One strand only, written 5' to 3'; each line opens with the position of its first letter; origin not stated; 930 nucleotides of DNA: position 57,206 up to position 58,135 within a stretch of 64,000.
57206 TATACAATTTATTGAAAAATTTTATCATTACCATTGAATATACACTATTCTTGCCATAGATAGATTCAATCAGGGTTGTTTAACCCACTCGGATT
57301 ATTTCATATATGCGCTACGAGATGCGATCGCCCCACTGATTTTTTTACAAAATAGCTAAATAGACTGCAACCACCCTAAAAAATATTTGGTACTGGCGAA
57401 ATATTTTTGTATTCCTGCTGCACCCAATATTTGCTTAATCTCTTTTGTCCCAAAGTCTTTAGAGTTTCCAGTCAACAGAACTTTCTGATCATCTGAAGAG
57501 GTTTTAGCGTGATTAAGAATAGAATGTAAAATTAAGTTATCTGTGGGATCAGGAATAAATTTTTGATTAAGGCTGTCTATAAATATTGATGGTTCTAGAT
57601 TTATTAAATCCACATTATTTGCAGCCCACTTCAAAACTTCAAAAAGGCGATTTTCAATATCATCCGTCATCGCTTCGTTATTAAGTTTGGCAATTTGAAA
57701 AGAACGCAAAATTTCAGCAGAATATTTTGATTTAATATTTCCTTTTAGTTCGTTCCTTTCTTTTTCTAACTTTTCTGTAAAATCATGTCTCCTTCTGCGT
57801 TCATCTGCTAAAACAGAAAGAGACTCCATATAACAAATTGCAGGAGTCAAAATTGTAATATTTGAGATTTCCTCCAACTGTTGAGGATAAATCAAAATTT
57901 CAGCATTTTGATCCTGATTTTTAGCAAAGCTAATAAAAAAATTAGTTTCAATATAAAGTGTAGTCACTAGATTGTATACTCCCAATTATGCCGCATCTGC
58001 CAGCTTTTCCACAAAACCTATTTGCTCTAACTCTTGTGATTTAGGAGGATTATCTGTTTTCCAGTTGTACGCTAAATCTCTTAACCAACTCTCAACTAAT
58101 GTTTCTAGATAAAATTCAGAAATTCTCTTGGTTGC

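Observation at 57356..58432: Translationally coupled pair of unknown genes, one with a PIN-like acidic-residue pattern, in an AT-rich islet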

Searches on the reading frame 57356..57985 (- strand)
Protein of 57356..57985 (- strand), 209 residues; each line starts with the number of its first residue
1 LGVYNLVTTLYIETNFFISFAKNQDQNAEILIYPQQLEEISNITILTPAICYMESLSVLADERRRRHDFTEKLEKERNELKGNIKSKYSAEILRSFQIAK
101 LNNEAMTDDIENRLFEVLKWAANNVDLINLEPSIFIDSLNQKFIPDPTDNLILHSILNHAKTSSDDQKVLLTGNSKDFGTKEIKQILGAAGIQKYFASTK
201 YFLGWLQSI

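Call 4: search_protein_families(library=pfam, proteins=[window:57356-57985:-], max_evalue=1)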
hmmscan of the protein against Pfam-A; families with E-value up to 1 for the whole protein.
window:57356-57985:- (209 aa): 4 families
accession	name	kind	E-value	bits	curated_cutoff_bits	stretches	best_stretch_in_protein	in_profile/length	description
PF16289.11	PIN_12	-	2.9e-15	57.5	32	1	10-178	1-172/172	PIN domain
PF05835.17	Synaphin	-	0.042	14.5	27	1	55-112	41-96/142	Synaphin protein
PF01850.27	PIN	-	0.053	14.6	23.6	1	11-78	2-56/120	PIN domain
PF00010.31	HLH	-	0.5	10.6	20.7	0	36-56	32-52/53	Helix-loop-helix DNA-binding domain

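Call 5: search_protein_families(library=padloc, proteins=[window:57356-57985:-], max_evalue=1)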
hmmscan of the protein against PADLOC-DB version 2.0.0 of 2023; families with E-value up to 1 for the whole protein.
window:57356-57985:- (209 aa): 0 families

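Call 6: search_protein_families(library=ncbifam, proteins=[window:57356-57985:-], max_evalue=1)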
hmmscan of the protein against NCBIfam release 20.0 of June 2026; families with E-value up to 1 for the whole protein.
window:57356-57985:- (209 aa): 3 families
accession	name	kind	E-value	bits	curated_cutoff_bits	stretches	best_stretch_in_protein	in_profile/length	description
NF053647.1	pMurD2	equivalog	0.064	12.1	550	1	80-192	19-126/405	pseudomurein biosynthesis peptide ligase pMurD2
NF052589.1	ArlH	equivalog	0.12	12.1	215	1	78-189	68-175/229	archaellum protein ArlH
NF005370.0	PRK06911.1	equivalog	0.18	11.8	187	1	57-97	5-44/100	30S ribosomal protein S14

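Call 8: find_homologous_proteins(query=window:57356-57985:-)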
Query window:57356-57985:- (209 aa): 192 proteins with E <= 0.001 among 382 candidates; the best 120 are listed.
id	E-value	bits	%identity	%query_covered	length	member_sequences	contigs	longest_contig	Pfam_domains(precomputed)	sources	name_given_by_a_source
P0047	1.6e-117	408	93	97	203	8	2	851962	PF16289.12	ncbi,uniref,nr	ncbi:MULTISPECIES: PIN domain-containing protein [unclassified Nodularia (in: cyanobacteria)]|uniref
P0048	1.1e-96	340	78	97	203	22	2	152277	PF16289.12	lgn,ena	-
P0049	3.7e-91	322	75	97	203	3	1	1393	PF16289.12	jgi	-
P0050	2.8e-86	306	73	95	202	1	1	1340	PF16289.12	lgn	-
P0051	1.6e-83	297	71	96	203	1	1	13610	PF16289.12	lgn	-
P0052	4.2e-81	289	67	97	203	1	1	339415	PF16289.12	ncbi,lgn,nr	ncbi:MAG TPA: PIN domain-containing protein [Nodularia sp. (in: cyanobacteria)]|nr:PIN domain-contai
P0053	1.1e-80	288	69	96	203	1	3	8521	PF16289.12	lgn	-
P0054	2.0e-80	287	70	97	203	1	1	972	PF16289.12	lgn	-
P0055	3.3e-78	280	68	96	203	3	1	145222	PF16289.12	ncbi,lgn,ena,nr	ncbi:MAG: DUF4935 domain-containing protein [Trichormus sp. ATA11-4-KO1]|nr:DUF4935 domain-containin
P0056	1.8e-76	274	67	96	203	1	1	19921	PF16289.12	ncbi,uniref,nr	ncbi:PIN domain-containing protein [Nostoc sp. WHI]|uniref:PIN domain-containing protein n=1 Tax=Nos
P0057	3.3e-73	263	64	96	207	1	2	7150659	PF16289.12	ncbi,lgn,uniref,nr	ncbi:hypothetical protein NIES4072_44570 [Nostoc commune NIES-4072]|uniref:DUF4935 domain-containing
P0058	1.4e-72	261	63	97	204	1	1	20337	PF16289.12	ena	-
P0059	5.7e-71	256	64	96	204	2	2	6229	PF16289.12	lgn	-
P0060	1.2e-68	249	62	97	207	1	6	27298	PF16289.12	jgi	-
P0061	1.8e-68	248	62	96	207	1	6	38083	PF16289.12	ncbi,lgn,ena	-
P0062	2.5e-68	248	60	96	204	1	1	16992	PF16289.12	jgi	jgi:hypothetical protein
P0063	5.9e-68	246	62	96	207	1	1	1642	PF16289.12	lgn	-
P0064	3.9e-67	244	61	96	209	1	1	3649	PF16289.12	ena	-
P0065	6.1e-66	240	59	97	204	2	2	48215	PF16289.12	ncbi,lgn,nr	ncbi:MAG TPA: PIN domain-containing protein [Nostocaceae cyanobacterium]|nr:PIN domain-containing pr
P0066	7.1e-66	240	61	96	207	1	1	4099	PF16289.12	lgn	-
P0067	7.1e-66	240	60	97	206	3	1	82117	PF16289.12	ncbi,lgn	-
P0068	2.0e-65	238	59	96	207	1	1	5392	PF16289.12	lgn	-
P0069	2.4e-65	238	58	97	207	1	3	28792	PF16289.12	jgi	jgi:hypothetical protein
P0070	3.1e-65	237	59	96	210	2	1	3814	PF16289.12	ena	-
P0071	6.4e-65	236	59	97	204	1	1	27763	PF16289.12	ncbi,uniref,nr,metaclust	ncbi:hypothetical protein A2T98_21080 [Nodularia spumigena CENA596]|uniref:DUF4935 domain-containing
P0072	3.2e-64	234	59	96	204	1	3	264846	PF16289.12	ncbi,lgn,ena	-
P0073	3.3e-64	234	60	96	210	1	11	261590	PF16289.12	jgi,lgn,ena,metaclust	jgi:PIN domain|metaclust:\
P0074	4.7e-64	234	59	96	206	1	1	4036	PF16289.12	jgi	-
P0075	1.7e-63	232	58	96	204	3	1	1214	PF16289.12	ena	-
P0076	4.0e-63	231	58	96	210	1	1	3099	PF16289.12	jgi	jgi:hypothetical protein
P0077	9.2e-63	229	58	96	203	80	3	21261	PF16289.12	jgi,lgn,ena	jgi:hypothetical protein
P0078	4.9e-62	227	60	90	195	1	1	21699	PF16289.12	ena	-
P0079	6.7e-61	223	57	96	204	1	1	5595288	PF16289.12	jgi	jgi:hypothetical protein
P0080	1.3e-58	216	55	96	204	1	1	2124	PF16289.12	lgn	-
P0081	1.4e-58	216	54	96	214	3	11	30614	PF16289.12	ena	-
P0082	1.7e-58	215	56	95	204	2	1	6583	PF16289.12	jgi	jgi:PIN domain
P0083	4.6e-58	214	56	97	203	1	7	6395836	PF16289.12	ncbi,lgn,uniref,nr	ncbi:DUF4935 domain-containing protein [Anabaena cylindrica FACHB-243]|uniref:DUF4935 domain-contain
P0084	2.3e-56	208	53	97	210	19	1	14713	PF16289.12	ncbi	-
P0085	1.5e-55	206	52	94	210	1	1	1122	PF16289.12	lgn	-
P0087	1.1e-53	200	51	94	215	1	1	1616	PF16289.12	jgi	jgi:predicted nucleic-acid-binding protein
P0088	2.7e-53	198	49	95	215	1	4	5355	PF16289.12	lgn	-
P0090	4.8e-52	194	59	80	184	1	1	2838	PF16289.12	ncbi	ncbi:MAG: PIN domain-containing protein [Microcoleaceae cyanobacterium]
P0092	2.3e-49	186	51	97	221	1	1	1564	PF16289.12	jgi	jgi:PIN domain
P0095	1.1e-44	170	44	95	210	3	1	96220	PF16289.12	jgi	-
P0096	1.7e-44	170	47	95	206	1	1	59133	PF16289.12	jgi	jgi:hypothetical protein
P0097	3.1e-44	169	53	78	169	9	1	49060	PF16289.12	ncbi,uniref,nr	ncbi:PIN domain-containing protein [Aphanizomenon flos-aquae]|uniref:PIN domain-containing protein n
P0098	9.1e-42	161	42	95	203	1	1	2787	PF16289.12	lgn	-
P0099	4.4e-41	159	43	97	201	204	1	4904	PF16289.12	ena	-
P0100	3.5e-40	156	44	97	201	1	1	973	PF16289.12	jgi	jgi:hypothetical protein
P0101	7.6e-40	155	44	97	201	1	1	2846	PF16289.12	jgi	jgi:rRNA-processing protein FCF1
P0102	8.1e-40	155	41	95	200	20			PF16289.12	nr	nr:PIN domain-containing protein [Trichocoleus sp. FACHB-90]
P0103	2.0e-39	153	44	97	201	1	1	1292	PF16289.12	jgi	-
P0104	3.8e-39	152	42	97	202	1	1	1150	PF16289.12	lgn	-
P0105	8.2e-39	151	39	97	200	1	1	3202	PF16289.12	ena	-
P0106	4.0e-38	149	42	97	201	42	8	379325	PF16289.12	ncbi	ncbi:PIN domain-containing protein [Microcoleus sp. F6_B4]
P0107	4.7e-38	149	43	95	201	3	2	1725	PF16289.12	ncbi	-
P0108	9.0e-38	148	39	95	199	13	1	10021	PF16289.12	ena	-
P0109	3.6e-37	146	41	95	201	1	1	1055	PF16289.12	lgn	-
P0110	3.6e-37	146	39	95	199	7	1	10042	PF16289.12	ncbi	-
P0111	4.9e-37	145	40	95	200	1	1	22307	PF16289.12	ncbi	ncbi:MAG: PIN domain-containing protein [Cyanobacteriota bacterium]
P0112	1.3e-36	144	40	95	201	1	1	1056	PF16289.12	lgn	-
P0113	1.7e-36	144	40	96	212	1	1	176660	PF16289.12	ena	-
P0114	1.8e-36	144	42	95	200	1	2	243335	PF16289.12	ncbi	ncbi:PIN domain-containing protein [Microcoleus sp. AT9_B5]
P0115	2.0e-36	143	41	96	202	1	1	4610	PF16289.12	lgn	-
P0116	2.1e-36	143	42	97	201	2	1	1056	PF16289.12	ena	-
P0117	2.1e-36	143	39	95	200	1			PF16289.12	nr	nr:PIN domain-containing protein [Coleofasciculus sp. FACHB-64]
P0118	2.2e-36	143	42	97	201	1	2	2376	PF16289.12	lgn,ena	-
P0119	3.1e-36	143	39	95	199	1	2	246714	PF16289.12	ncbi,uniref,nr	ncbi:DUF4935 domain-containing protein [Coleofasciculus sp. FACHB-64]|uniref:PIN domain-containing p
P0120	3.4e-36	143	43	95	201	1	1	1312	PF16289.12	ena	-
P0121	4.9e-36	142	41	97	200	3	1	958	PF16289.12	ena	-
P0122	5.0e-36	142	38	97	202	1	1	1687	PF16289.12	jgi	jgi:predicted nucleic acid-binding protein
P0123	5.5e-36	142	39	95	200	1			PF16289.12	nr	nr:PIN domain-containing protein [Coleofasciculus sp. FACHB-501]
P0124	6.5e-36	142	40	95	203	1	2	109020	PF16289.12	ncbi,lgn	-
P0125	7.8e-36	142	39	95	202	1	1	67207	PF16289.12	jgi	jgi:hypothetical protein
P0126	8.2e-36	141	39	95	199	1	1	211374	PF16289.12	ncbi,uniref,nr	ncbi:PIN domain-containing protein [Coleofasciculus sp. FACHB-501]|uniref:PIN domain-containing prot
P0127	3.5e-35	139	40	95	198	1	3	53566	PF16289.12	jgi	jgi:predicted nucleic acid-binding protein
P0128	4.6e-35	139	41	95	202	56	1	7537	PF16289.12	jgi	-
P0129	1.2e-34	138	39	95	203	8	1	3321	PF16289.12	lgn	-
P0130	1.7e-34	137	40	95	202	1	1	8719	PF16289.12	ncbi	ncbi:MAG: PIN domain-containing protein [Microcoleus sp.]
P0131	2.2e-34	137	37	96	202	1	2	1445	PF16289.12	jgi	jgi:hypothetical protein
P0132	2.3e-34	137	39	95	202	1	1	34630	PF16289.12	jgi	jgi:hypothetical protein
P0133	2.8e-34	136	39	95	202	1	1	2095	PF16289.12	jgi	jgi:rRNA-processing protein FCF1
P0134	3.3e-34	136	39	96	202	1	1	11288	PF16289.12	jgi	jgi:hypothetical protein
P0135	3.4e-34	136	40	97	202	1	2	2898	PF16289.12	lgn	-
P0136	3.6e-34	136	37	96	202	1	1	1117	PF16289.12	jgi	jgi:hypothetical protein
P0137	5.0e-34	136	38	96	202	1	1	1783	PF16289.12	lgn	-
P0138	5.7e-34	135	37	96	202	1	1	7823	PF16289.12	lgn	-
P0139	6.6e-34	135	38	97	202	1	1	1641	PF16289.12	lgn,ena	-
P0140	7.7e-34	135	36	96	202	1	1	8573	PF16289.12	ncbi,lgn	-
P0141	7.9e-34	135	38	96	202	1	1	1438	PF16289.12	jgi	jgi:hypothetical protein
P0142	9.2e-34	135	38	95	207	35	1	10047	PF16289.12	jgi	jgi:hypothetical protein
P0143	9.9e-34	135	37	98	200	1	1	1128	PF16289.12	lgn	-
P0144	1.2e-33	134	41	97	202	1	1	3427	PF16289.12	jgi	-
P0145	1.7e-33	134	38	96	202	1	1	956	PF16289.12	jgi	jgi:hypothetical protein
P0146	2.8e-33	133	37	96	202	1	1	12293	PF16289.12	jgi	jgi:hypothetical protein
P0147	3.0e-33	133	38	95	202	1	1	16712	PF16289.12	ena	-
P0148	3.1e-33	133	38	95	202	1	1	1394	PF16289.12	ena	-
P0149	3.9e-33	133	41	95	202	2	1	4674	PF16289.12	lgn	-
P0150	4.5e-33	133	39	97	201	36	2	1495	PF16289.12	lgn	-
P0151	5.0e-33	132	37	96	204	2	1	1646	PF16289.12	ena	-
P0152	5.1e-33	132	37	96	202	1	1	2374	PF16289.12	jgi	jgi:rRNA-processing protein FCF1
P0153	5.3e-33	132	37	96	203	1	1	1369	PF16289.12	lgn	-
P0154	7.3e-33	132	37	96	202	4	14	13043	PF16289.12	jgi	jgi:hypothetical protein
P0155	9.6e-33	131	38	97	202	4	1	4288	PF16289.12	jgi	jgi:PIN domain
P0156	9.7e-33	131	37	96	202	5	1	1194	PF16289.12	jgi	jgi:PIN domain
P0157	1.1e-32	131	36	96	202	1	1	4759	PF16289.12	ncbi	ncbi:MAG: PIN domain-containing protein [Isosphaeraceae bacterium]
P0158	1.1e-32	131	37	96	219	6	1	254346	PF16289.12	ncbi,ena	-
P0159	1.3e-32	131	40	95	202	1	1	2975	PF16289.12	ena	-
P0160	1.4e-32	131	37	96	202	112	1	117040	PF16289.12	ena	-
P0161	1.5e-32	131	40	97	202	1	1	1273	PF16289.12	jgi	-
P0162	3.3e-32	130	38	97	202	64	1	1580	PF16289.12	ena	-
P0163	4.8e-32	129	39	97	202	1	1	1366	PF16289.12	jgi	-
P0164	5.9e-32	129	40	97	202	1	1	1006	PF16289.12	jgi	jgi:rRNA-processing protein FCF1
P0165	6.5e-32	129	39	95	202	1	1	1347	PF16289.12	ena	-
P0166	7.3e-32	129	36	95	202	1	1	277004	PF16289.12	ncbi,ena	-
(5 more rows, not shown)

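Call 15: find_encoding_contigs(protein=P0106, flank=5000, max_places=4)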
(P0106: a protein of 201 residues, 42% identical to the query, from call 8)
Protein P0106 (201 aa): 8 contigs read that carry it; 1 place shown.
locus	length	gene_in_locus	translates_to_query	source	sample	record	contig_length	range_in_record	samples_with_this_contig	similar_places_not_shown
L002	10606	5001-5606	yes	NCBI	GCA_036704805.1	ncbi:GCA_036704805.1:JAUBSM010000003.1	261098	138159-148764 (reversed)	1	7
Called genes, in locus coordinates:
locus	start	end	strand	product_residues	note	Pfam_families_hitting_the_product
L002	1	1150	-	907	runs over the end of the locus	PF18921:Cyanophycin_syn, PF02655:ATP-grasp_3 (faint), PF08443:RimK, PF02955:GSH-S_ATP (faint), PF08245:Mur_ligase_M, PF02875:Mur_ligase_C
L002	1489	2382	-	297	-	PF03575:Peptidase_S51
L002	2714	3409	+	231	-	PF01746:tRNA_m1G_MT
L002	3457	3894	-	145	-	-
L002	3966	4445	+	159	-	PF02542:YgbB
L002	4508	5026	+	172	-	-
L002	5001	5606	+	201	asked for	PF16289:PIN_12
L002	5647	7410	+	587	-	PF00496:SBP_bac_5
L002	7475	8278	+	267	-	PF00731:AIRC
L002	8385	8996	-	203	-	-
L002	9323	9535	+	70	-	-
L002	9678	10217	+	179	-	PF01789:PsbP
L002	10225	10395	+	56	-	-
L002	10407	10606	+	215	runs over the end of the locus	PF02545:Maf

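Call 38: search_protein_families(library=pfam, alignment_id=A4, max_evalue=1)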
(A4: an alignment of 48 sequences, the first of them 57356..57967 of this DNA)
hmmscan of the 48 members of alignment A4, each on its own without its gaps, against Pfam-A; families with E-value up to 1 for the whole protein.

A. member 1, window:57356-57967:- (203 aa): 4 families
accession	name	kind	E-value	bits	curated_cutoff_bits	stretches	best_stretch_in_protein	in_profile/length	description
PF16289.11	PIN_12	-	2.6e-15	57.7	32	1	4-172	1-172/172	PIN domain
PF05835.17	Synaphin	-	0.04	14.6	27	1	49-106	41-96/142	Synaphin protein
PF01850.27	PIN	-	0.049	14.7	23.6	1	5-72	2-56/120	PIN domain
PF00010.31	HLH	-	0.46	10.8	20.7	0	30-50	32-52/53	Helix-loop-helix DNA-binding domain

B. families by the number of members that match (of 48 scanned): 57 families (the first 25 are shown)
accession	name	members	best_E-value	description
PF16289.11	PIN_12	48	5.3e-20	PIN domain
PF13638.12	PIN_4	23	0.00027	PIN domain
PF13470.12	PIN_3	7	0.0028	PIN domain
PF01850.27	PIN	7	0.034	PIN domain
PF00665.32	rve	7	0.06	Integrase core domain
PF03961.19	FapA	6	0.025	Flagellar Assembly Protein A beta solenoid domain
PF06785.16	UPF0242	3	0.015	Uncharacterised protein family (UPF0242) N-terminus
PF18476.7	PIN_8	3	0.021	PIN like domain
PF19111.5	DUF5798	3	0.052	Family of unknown function (DUF5798)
PF12998.12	ING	3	0.072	Inhibitor of growth proteins N-terminal histone-binding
PF18035.6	Bap31_Bap29_C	3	0.078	Bap31/Bap29 cytoplasmic coiled-coil domain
PF05183.17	RdRP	3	0.11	RNA dependent RNA polymerase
PF04356.17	DUF489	3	0.19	Protein of unknown function (DUF489)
PF09292.15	Neil1-DNA_bind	3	0.19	Endonuclease VIII-like 1, DNA bind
PF16331.10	TolA_bind_tri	3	0.26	TolA binding protein trimerisation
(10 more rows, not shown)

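Call 40: predict_structure(alignment_id=A4)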
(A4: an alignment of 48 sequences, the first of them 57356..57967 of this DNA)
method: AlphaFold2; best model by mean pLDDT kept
length: 203 residues; sequences in the alignment: 48
mean_pLDDT: 94.0   pTM: 0.88
mean pLDDT of the five models: 94.0, 93.6, 93.5, 93.5, 93.4
residues with pLDDT >= 90: 173; 70-90: 27; 50-70: 3; < 50: 0
segments of 3 or more residues with pLDDT < 50: none
pLDDT, mean of each block of 10 residues (from residue 1): 96 95 83 84 97 97 96 85 92 96 97 96 96 97 98 92 96 97 97 94 88
secondary structure, 60 per line:
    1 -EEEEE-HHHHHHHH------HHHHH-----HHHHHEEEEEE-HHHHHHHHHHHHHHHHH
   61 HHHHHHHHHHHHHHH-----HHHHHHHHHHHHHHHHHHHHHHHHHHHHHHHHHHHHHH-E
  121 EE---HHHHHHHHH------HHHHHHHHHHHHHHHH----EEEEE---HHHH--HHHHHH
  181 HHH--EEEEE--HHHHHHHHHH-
elements in order: E2-6 H8-15 H22-26 H32-36 E37-42 H44-75 H81-118 E120-122 H126-134 H141-156 E161-165 H169-172 H175-183 E186-190 H193-202

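Call 50: find_related_loci(query=A4, collection=metagenome_contigs, flank=2500)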
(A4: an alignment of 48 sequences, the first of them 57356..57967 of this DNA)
Query A4 (203 aa) in metagenome_contigs; peptide patterns used: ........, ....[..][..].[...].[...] (x = any residue, [..] = any of these).
207 stretches matched a pattern; 120 encode a relative of the query (tblastn E <= 1e-3); the best 80 are kept; 80 distinct loci.
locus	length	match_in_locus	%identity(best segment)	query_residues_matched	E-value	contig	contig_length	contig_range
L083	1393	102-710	74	1-203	2e-107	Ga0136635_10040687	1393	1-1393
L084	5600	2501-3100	68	4-203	9e-84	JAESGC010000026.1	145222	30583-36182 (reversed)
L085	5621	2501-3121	62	1-203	1e-77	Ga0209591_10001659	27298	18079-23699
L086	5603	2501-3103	58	1-202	1e-71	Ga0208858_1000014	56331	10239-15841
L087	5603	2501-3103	58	1-202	1e-71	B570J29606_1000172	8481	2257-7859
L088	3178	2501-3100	54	1-202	2e-65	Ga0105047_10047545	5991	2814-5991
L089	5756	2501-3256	43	1-202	9e-57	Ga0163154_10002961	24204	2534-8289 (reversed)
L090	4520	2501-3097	44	1-202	6e-48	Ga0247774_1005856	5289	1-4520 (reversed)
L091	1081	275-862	42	4-202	2e-50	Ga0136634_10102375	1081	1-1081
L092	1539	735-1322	44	4-202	6e-48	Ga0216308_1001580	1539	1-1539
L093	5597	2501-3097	42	1-202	1e-46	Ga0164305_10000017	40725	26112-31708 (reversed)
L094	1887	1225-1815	43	3-202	3e-47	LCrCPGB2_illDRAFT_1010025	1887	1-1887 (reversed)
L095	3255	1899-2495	42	1-202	4e-46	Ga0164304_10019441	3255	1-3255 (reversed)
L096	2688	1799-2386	43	4-202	4e-45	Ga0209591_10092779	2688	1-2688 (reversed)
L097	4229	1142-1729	40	4-202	2e-44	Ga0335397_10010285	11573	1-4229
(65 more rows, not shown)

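Call 53: find_related_loci(query=A4, collection=viral_contigs, flank=3000)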
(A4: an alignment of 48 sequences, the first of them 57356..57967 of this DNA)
Query A4 (203 aa) in viral_contigs; peptide patterns used: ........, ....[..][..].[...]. (x = any residue, [..] = any of these).
28 stretches matched a pattern, but none encodes a relative of the query by tblastn (E <= 1e-3).

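Call 54: search_dna_similar(query=window:57356-57967:-, collection=plasmids, mode=protein, max_evalue=0.00001, max_rows=30)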
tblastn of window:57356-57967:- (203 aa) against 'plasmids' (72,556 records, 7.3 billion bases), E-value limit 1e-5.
Records with a match: 1; places in all: 1; records where one place covers at least 80% of the query: 1.
Best place of each record, by identity: 60-80% 1.
By first word of the organism name: Sphaerospermopsis 1.
By predicted mobility (MOB-suite, as given by PLSDB): conjugative 1.
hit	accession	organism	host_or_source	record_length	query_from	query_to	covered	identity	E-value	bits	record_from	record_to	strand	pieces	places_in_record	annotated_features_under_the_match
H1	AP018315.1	Sphaerospermopsis kisseleviana NIES-73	-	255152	1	202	100%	63.9%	2e-75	253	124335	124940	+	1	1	hypothetical protein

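Call 69: search_protein_families(library=phrogs, proteins=[window:57356-57967:-], max_evalue=0.01)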
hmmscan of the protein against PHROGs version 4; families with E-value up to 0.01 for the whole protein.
window:57356-57967:- (203 aa): 0 families
